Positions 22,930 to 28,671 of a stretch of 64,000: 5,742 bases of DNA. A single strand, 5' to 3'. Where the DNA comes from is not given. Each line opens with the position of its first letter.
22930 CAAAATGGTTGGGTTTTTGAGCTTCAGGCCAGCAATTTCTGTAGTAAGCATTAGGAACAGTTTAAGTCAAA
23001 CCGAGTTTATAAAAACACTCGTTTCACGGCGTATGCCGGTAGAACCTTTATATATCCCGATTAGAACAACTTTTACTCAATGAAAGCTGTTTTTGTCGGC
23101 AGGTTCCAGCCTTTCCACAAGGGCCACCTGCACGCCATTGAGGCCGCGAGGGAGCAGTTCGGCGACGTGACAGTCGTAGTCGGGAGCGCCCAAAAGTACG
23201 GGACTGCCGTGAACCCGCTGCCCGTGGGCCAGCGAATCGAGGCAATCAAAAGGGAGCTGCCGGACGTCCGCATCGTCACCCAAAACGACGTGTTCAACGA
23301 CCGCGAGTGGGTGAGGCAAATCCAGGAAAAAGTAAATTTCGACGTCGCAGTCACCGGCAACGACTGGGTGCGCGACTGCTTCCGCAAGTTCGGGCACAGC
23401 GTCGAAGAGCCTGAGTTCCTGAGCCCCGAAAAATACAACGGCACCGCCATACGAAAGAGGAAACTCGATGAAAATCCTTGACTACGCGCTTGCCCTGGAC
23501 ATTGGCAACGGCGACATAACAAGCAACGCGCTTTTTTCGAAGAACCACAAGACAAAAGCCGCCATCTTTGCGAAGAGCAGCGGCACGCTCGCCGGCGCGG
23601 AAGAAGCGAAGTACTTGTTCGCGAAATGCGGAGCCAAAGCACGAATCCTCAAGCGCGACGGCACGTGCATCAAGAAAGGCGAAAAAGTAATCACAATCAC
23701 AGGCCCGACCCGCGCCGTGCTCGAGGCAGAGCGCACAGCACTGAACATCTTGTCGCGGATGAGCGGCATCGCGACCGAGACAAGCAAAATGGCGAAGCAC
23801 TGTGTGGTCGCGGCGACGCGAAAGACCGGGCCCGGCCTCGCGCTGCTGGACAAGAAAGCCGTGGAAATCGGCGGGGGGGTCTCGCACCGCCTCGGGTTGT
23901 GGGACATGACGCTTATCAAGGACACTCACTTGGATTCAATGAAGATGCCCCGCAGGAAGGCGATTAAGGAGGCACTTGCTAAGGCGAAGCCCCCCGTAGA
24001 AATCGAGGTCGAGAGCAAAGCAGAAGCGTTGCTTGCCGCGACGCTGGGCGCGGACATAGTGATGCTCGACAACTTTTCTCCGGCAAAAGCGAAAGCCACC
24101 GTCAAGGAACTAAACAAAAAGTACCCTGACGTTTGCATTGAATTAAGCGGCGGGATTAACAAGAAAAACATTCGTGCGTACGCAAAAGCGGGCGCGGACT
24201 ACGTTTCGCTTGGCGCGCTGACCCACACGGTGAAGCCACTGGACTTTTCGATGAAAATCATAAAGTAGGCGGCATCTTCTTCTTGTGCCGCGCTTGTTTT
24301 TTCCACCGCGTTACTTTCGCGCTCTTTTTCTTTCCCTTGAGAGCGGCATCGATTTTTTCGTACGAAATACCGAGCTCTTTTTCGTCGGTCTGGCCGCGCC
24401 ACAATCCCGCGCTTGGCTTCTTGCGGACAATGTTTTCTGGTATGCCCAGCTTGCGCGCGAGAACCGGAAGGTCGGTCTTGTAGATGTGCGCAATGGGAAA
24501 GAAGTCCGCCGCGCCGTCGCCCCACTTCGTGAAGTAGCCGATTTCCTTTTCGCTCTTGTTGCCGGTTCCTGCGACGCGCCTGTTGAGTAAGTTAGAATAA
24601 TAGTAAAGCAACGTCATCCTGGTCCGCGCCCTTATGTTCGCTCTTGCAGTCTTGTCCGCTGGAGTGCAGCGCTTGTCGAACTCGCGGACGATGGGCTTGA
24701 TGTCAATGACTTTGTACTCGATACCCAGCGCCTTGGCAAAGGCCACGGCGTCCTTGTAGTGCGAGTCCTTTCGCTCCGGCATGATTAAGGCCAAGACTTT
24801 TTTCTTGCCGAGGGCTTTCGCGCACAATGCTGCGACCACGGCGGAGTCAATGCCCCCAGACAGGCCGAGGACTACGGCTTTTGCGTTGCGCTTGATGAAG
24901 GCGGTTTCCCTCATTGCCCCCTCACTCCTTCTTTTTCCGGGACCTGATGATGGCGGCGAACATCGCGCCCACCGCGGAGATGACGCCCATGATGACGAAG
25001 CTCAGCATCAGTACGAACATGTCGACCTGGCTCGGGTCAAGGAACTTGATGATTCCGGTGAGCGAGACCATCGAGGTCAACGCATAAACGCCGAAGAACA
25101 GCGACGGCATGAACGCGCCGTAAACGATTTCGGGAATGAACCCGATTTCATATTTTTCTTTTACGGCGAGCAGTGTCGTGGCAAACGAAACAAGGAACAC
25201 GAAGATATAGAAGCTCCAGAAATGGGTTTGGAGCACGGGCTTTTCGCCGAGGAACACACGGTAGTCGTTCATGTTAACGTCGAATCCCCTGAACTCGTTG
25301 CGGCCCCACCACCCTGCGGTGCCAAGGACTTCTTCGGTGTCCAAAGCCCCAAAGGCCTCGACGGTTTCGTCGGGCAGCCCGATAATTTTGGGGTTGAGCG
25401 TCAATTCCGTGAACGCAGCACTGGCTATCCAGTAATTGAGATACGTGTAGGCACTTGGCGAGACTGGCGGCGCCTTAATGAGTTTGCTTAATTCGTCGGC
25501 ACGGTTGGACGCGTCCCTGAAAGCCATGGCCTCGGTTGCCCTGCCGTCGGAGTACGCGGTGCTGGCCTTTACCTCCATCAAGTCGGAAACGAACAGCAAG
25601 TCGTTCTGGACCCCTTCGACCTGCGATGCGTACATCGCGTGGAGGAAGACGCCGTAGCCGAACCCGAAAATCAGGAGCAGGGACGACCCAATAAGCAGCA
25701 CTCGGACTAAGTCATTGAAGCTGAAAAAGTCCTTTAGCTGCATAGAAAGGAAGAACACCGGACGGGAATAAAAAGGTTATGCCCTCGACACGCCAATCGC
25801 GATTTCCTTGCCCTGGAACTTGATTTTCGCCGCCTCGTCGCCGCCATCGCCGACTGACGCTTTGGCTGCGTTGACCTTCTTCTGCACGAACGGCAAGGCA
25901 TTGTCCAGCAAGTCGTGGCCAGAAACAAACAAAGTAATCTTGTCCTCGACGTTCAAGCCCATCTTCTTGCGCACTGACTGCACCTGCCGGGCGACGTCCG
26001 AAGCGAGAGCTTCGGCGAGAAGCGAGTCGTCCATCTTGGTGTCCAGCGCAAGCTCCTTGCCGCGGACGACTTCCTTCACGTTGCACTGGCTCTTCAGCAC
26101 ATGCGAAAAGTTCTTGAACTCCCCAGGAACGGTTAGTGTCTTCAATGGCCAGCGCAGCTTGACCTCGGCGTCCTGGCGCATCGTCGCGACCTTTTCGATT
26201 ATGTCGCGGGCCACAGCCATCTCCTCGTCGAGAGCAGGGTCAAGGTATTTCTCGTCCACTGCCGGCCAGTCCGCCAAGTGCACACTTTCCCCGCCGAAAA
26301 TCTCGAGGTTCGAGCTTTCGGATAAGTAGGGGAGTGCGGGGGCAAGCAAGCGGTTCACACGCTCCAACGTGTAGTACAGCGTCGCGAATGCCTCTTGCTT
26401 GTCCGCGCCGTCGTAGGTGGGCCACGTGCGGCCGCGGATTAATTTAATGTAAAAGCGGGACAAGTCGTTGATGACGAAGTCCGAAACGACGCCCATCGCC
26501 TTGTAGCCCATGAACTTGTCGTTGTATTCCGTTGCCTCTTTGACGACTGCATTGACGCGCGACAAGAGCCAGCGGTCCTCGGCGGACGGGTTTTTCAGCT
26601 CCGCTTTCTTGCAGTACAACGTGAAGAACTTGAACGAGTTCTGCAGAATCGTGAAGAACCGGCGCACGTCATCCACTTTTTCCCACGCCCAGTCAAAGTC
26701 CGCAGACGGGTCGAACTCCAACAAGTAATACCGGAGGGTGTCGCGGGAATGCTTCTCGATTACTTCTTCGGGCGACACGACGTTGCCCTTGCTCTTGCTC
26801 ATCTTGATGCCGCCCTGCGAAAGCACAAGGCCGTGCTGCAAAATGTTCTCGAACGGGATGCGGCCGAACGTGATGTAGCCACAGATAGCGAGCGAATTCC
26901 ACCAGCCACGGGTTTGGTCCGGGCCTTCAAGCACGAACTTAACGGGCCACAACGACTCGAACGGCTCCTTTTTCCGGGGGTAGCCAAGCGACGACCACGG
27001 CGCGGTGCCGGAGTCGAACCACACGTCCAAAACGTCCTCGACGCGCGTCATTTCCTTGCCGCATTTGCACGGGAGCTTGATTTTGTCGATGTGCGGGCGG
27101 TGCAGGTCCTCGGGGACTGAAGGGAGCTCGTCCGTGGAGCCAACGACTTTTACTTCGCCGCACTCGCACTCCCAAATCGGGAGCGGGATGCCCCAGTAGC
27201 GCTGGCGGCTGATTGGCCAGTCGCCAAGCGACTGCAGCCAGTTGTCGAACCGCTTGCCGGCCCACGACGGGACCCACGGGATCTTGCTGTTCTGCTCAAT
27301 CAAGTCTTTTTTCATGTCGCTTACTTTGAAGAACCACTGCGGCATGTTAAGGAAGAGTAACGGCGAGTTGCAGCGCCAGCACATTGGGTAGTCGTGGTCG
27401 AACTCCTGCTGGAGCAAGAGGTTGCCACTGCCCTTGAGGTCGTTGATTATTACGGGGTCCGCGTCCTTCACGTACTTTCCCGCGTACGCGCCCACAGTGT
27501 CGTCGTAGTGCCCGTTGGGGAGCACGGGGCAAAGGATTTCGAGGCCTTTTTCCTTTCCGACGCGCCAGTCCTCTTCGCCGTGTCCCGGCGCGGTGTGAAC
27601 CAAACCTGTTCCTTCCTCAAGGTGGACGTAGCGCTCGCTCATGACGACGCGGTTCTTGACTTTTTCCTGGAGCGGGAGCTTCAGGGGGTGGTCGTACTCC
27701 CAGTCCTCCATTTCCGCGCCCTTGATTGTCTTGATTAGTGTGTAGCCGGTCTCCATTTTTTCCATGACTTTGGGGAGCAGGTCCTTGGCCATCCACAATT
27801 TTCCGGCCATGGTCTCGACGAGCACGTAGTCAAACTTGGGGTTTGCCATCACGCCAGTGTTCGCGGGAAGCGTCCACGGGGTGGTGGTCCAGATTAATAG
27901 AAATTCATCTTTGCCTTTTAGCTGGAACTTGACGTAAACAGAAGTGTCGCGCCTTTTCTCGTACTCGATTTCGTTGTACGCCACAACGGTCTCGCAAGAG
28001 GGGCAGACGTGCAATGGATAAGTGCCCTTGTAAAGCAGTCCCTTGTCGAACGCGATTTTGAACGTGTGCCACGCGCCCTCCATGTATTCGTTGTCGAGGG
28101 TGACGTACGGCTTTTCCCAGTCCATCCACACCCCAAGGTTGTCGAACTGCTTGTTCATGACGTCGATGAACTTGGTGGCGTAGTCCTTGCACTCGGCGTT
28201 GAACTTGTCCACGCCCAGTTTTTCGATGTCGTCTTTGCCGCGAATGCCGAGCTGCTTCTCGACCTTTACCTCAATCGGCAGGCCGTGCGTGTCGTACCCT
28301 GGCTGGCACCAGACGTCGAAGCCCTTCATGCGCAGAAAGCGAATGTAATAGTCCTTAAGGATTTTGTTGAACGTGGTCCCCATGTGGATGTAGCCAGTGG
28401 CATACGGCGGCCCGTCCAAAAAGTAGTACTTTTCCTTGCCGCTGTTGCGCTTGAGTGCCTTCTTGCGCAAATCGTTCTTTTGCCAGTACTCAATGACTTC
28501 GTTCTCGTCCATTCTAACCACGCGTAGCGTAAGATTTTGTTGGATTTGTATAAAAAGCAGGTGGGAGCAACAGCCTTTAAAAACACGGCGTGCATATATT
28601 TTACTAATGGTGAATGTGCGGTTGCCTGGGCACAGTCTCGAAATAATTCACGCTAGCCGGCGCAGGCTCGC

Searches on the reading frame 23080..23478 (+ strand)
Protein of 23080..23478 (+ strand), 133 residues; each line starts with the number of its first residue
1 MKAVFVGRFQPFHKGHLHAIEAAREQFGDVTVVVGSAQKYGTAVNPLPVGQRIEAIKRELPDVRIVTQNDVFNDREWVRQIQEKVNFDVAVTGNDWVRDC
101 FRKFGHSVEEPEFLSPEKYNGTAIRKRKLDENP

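Call 79: search_protein_families(library=pfam, proteins=[window:23080-23478:+], max_evalue=0.001)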
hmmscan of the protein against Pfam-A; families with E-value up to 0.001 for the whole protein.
window:23080-23478:+ (133 aa): 2 families
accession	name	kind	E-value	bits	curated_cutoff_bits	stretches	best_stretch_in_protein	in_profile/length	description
PF01467.32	CTP_transf_like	-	1.8e-15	57.7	21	1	4-103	1-97/133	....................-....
PF05636.17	HIGH_NTase1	-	0.00059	19.7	27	1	9-34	10-36/402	HIGH Nucleotidyl Transferase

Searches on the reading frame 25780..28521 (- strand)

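Call 80: search_protein_families(library=pfam, proteins=[window:25780-28521:-], max_evalue=0.001)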
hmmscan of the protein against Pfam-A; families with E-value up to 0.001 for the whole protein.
window:25780-28521:- (914 aa): 7 families
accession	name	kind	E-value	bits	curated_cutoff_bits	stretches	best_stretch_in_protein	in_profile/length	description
PF00133.28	tRNA-synt_1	-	3e-123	412.1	22.7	1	9-611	2-413/414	tRNA synthetases class I (I, L, M and V)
PF08264.19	Anticodon_1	-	4.9e-29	101.6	25.1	1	649-795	1-146/148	Anticodon-binding domain of tRNA ligase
PF09334.17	tRNA-synt_1g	-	5.5e-25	88.4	20.1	2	39-97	8-65/391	tRNA synthetases class I (M)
PF19302.4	DUF5915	-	1.9e-12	47.6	27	1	824-913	102-194/195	Domain of unknown function (DUF5915)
PF01921.24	tRNA-synt_1f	-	4.2e-07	29.6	27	1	564-620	273-329/360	tRNA synthetases class I (K)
PF01406.26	tRNA-synt_1e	-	3.5e-06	27.1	27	0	560-616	240-296/301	tRNA synthetases class I (C) catalytic domain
PF13603.12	tRNA-synt_1_2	-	1.9e-05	24.7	25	1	193-339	8-146/185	Leucyl-tRNA synthetase, editing domain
